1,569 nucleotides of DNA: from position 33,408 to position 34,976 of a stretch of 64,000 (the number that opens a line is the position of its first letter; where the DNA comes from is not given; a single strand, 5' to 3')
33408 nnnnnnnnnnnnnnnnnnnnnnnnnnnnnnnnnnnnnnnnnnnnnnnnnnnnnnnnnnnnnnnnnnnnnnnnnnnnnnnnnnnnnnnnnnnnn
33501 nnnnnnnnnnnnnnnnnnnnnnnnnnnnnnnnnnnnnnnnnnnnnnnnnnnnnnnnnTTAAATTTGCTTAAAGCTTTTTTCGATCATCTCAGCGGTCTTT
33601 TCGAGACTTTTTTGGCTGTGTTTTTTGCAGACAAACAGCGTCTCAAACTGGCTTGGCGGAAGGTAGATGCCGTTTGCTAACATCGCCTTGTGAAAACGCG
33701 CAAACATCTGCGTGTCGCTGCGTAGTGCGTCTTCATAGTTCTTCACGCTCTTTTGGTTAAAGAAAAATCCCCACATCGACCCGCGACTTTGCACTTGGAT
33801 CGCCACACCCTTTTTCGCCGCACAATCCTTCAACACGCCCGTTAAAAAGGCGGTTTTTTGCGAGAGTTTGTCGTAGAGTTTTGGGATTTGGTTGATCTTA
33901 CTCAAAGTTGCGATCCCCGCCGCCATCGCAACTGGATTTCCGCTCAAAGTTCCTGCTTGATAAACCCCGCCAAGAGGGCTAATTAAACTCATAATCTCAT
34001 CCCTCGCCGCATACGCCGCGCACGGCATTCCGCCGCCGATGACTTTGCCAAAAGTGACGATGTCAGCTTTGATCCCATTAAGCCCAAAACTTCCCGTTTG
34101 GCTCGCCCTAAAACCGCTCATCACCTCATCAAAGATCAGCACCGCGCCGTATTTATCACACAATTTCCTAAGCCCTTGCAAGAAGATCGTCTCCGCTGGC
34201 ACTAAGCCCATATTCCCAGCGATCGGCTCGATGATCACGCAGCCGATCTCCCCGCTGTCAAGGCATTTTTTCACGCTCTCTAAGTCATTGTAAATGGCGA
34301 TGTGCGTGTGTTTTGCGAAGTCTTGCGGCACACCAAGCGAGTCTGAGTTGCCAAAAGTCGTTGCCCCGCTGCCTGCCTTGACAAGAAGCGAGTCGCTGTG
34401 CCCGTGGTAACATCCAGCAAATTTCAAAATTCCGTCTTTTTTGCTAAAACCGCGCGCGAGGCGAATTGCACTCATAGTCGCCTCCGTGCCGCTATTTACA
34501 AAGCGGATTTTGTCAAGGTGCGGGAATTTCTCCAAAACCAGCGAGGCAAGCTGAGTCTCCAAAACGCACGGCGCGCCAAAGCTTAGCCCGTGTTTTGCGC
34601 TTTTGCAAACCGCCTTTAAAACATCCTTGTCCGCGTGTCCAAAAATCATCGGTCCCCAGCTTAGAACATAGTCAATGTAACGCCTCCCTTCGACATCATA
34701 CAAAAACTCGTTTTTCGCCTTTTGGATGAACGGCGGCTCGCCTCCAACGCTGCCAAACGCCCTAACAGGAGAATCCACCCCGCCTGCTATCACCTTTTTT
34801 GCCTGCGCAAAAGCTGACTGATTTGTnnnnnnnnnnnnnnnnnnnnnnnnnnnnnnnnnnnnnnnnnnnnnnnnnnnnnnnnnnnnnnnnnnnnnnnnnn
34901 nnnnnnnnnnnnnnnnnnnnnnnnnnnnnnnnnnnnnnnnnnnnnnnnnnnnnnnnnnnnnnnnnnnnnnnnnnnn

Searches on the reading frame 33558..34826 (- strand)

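Call 53: search_protein_families(library=pfam, proteins=[window:33558-34826:-], max_evalue=0.00001)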
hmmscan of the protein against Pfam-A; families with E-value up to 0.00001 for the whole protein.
window:33558-34826:- (422 aa): 1 family
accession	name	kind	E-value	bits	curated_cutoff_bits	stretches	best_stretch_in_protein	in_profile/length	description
PF00202.27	Aminotran_3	-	2.7e-74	250.7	30.5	1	32-401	11-389/403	Aminotransferase class-III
